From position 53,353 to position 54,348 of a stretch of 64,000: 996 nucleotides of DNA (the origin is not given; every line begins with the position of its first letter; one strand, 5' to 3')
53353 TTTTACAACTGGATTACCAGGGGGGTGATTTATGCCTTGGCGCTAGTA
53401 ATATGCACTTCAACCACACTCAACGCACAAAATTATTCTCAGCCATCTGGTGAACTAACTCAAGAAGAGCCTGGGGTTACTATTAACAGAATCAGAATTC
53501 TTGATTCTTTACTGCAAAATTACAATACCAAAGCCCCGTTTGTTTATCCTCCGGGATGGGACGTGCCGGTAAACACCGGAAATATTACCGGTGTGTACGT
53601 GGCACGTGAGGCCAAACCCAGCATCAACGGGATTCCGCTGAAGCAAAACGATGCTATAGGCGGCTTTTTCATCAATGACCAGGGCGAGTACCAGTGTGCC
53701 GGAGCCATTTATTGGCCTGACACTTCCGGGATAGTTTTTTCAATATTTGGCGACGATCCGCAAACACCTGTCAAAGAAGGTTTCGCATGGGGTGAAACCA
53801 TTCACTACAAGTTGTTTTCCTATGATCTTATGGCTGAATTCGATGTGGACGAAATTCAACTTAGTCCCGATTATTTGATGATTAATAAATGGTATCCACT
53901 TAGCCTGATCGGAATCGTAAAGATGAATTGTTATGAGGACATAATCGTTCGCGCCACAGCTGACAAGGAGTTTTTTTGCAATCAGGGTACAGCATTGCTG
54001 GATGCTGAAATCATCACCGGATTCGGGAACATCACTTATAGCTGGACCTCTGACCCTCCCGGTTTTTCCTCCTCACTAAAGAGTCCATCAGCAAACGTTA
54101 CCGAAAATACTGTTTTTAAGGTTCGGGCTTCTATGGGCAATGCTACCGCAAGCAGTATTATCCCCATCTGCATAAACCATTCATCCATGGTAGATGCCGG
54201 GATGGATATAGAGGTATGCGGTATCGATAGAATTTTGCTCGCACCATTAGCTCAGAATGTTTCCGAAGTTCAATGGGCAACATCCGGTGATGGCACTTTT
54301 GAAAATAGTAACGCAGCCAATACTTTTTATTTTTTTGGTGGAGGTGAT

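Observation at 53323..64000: Giant open-ended ORF: 37 tandem ~88-aa units with a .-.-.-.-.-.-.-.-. ... Y-T-P-G signature I cannot place in a named repeat family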

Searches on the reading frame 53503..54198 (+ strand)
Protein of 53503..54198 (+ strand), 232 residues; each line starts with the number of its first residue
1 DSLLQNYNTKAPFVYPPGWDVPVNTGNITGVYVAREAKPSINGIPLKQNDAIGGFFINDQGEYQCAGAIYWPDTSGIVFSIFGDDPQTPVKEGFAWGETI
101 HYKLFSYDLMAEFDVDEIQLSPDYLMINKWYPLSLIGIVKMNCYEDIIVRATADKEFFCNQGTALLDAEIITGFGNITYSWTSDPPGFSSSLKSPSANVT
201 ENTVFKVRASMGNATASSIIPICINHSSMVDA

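Call 49: predict_structure(alignment_id=A2)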
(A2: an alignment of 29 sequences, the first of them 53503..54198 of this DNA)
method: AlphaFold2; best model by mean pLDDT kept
length: 232 residues; sequences in the alignment: 29
mean_pLDDT: 90.5   pTM: 0.81
mean pLDDT of the five models: 90.5, 90.0, 89.9, 89.0, 88.8
residues with pLDDT >= 90: 187; 70-90: 25; 50-70: 9; < 50: 11
segments of 3 or more residues with pLDDT < 50: 1-11
pLDDT, mean of each block of 10 residues (from residue 1): 41 80 95 97 95 97 97 94 95 97 95 97 89 97 96 75 90 94 97 95 95 94 81 75
secondary structure, 60 per line:
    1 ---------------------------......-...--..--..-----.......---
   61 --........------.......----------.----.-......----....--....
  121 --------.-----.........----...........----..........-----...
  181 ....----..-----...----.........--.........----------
elements in order: E28-33 E51-57 E63-70 E77-83 E101-106 E111-114 E117-120 E135-143 E148-154 H155-158 E163-172 E178-184 E196-198 E203-211 E214-222

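Call 53: fold_search(model_id=the predicted structure, library=pdb)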
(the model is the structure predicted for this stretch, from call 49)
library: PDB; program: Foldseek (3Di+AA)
matches with E <= 10: 1610; with E <= 0.001: 7
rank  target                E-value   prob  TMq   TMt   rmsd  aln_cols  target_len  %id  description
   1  7c7u_B                4.2e-05  0.99  0.20  0.09  14.4       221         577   14  Biofilm associated protein - BSP domain (released 2021-05-12)
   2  2if7_B                2.2e-04  1.00  0.28  0.34  18.0       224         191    9  Crystal Structure of NTB-A (released 2006-10-17)
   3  1hnf                  3.3e-04  1.00  0.26  0.32  17.4       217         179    8  CRYSTAL STRUCTURE OF THE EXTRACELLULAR REGION OF THE HUMAN CELL ADHESION MOLECULE CD2 AT 2.5 ANGSTROMS RESOLUTION (released 1995-02-07)
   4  8v2a_C                6.6e-04  1.00  0.28  0.35  17.9       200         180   10  Cryo-EM structure of human type I OSM receptor complex: model for assembly core region (released 2024-11-20)
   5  9f18_M                7.0e-04  0.96  0.24  0.25  15.9       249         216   10  Crystal structure of a first-in-class antibody for alpha-1,6-fucosylated prostate-specific antigen (released 2024-07-31)
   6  5ag8_A                7.8e-04  0.98  0.20  0.29  14.0       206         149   10  CRYSTAL STRUCTURE OF A MUTANT (665I6H) OF THE C-TERMINAL DOMAIN OF RGPB (released 2016-04-06)
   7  2if7_D                9.1e-04  1.00  0.29  0.34  18.6       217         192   10  Crystal Structure of NTB-A (released 2006-10-17)
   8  1i8l_A                1.1e-03  0.99  0.27  0.31  17.0       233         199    8  HUMAN B7-1/CTLA-4 CO-STIMULATORY COMPLEX (released 2001-04-04)
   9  8zxw_B                1.1e-03  0.93  0.23  0.24  16.4       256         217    9  Crystal structure of the anti-phosphorylated peptide C7 Fab antibody with peptide bound (released 2024-12-11)
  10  8ivw_B                1.1e-03  0.90  0.21  0.22  14.1       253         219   12  Crystal structure of NRP2 in complex with aNRP2-10 Fab fragment (released 2023-07-12)
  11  4nrx_H                1.1e-03  0.75  0.19  0.19  15.4       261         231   11  Crystal Structure of HIV-1 Neutralizing Antibody m66 in complex with gp41 MPER peptide (released 2014-02-05)
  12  5tpp_H                1.4e-03  0.94  0.23  0.24  15.2       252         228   10  Crystal Structure of DH270.5 (unliganded) from the DH270 Broadly Neutralizing N332-glycan Dependent Lineage (released 2017-03-15)
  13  3l7f_H                1.4e-03  0.82  0.20  0.21  14.8       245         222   15  Structure of IL-13 antibody H2L6, A humanized variant OF C836 (released 2010-11-10)
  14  9maz_H                1.5e-03  0.87  0.22  0.23  15.8       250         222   11  Helical Reconstruction of DENV2 US/BID-V594/2006 tubular particles bound with J9 fab (released 2026-04-01)
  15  8uwa_H                1.5e-03  0.87  0.22  0.22  17.0       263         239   12  VH1-18 QxxV class antibody 09-1B12 bound to A/Perth/16/2009 H3N2 hemagglutinin (released 2024-05-08)
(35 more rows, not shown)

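Call 74: search_solved_structures(query=A2, max_evalue=1)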
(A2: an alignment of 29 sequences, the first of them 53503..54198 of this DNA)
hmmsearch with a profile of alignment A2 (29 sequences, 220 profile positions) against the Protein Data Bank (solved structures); distinct sequences matched with E-value up to 1: 4.
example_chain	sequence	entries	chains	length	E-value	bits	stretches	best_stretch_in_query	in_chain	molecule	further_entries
9flp_A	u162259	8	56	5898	3.5e-71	242.1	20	148-217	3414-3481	The grappling hook protein A in the bacterium Aureispira sp. CCB-QB1 | The grappling hook protein A (GhpA) in the bacterium Aureispira sp. CCB-QB1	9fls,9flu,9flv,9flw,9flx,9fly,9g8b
5lxk_A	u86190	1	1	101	7.6e-07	31.8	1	151-219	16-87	Decoration protein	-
8zvi_a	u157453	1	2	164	2.6e-06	30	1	151-219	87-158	Decoration protein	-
6fwv_A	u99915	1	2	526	0.11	14.9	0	149-203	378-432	Collagen Adhesion protein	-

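Call 77: search_solved_structures(query=A2, max_evalue=0.001, show_alignments=1)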
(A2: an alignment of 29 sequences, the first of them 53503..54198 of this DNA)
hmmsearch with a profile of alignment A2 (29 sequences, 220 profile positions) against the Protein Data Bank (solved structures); distinct sequences matched with E-value up to 0.001: 3.
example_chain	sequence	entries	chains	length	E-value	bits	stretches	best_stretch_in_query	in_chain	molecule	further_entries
9flp_A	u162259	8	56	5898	3.5e-71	242.1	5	148-217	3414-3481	The grappling hook protein A in the bacterium Aureispira sp. CCB-QB1 | The grappling hook protein A (GhpA) in the bacterium Aureispira sp. CCB-QB1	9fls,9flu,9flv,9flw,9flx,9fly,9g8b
5lxk_A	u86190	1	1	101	7.6e-07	31.8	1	151-219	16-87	Decoration protein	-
8zvi_a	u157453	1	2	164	2.6e-06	30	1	151-219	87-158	Decoration protein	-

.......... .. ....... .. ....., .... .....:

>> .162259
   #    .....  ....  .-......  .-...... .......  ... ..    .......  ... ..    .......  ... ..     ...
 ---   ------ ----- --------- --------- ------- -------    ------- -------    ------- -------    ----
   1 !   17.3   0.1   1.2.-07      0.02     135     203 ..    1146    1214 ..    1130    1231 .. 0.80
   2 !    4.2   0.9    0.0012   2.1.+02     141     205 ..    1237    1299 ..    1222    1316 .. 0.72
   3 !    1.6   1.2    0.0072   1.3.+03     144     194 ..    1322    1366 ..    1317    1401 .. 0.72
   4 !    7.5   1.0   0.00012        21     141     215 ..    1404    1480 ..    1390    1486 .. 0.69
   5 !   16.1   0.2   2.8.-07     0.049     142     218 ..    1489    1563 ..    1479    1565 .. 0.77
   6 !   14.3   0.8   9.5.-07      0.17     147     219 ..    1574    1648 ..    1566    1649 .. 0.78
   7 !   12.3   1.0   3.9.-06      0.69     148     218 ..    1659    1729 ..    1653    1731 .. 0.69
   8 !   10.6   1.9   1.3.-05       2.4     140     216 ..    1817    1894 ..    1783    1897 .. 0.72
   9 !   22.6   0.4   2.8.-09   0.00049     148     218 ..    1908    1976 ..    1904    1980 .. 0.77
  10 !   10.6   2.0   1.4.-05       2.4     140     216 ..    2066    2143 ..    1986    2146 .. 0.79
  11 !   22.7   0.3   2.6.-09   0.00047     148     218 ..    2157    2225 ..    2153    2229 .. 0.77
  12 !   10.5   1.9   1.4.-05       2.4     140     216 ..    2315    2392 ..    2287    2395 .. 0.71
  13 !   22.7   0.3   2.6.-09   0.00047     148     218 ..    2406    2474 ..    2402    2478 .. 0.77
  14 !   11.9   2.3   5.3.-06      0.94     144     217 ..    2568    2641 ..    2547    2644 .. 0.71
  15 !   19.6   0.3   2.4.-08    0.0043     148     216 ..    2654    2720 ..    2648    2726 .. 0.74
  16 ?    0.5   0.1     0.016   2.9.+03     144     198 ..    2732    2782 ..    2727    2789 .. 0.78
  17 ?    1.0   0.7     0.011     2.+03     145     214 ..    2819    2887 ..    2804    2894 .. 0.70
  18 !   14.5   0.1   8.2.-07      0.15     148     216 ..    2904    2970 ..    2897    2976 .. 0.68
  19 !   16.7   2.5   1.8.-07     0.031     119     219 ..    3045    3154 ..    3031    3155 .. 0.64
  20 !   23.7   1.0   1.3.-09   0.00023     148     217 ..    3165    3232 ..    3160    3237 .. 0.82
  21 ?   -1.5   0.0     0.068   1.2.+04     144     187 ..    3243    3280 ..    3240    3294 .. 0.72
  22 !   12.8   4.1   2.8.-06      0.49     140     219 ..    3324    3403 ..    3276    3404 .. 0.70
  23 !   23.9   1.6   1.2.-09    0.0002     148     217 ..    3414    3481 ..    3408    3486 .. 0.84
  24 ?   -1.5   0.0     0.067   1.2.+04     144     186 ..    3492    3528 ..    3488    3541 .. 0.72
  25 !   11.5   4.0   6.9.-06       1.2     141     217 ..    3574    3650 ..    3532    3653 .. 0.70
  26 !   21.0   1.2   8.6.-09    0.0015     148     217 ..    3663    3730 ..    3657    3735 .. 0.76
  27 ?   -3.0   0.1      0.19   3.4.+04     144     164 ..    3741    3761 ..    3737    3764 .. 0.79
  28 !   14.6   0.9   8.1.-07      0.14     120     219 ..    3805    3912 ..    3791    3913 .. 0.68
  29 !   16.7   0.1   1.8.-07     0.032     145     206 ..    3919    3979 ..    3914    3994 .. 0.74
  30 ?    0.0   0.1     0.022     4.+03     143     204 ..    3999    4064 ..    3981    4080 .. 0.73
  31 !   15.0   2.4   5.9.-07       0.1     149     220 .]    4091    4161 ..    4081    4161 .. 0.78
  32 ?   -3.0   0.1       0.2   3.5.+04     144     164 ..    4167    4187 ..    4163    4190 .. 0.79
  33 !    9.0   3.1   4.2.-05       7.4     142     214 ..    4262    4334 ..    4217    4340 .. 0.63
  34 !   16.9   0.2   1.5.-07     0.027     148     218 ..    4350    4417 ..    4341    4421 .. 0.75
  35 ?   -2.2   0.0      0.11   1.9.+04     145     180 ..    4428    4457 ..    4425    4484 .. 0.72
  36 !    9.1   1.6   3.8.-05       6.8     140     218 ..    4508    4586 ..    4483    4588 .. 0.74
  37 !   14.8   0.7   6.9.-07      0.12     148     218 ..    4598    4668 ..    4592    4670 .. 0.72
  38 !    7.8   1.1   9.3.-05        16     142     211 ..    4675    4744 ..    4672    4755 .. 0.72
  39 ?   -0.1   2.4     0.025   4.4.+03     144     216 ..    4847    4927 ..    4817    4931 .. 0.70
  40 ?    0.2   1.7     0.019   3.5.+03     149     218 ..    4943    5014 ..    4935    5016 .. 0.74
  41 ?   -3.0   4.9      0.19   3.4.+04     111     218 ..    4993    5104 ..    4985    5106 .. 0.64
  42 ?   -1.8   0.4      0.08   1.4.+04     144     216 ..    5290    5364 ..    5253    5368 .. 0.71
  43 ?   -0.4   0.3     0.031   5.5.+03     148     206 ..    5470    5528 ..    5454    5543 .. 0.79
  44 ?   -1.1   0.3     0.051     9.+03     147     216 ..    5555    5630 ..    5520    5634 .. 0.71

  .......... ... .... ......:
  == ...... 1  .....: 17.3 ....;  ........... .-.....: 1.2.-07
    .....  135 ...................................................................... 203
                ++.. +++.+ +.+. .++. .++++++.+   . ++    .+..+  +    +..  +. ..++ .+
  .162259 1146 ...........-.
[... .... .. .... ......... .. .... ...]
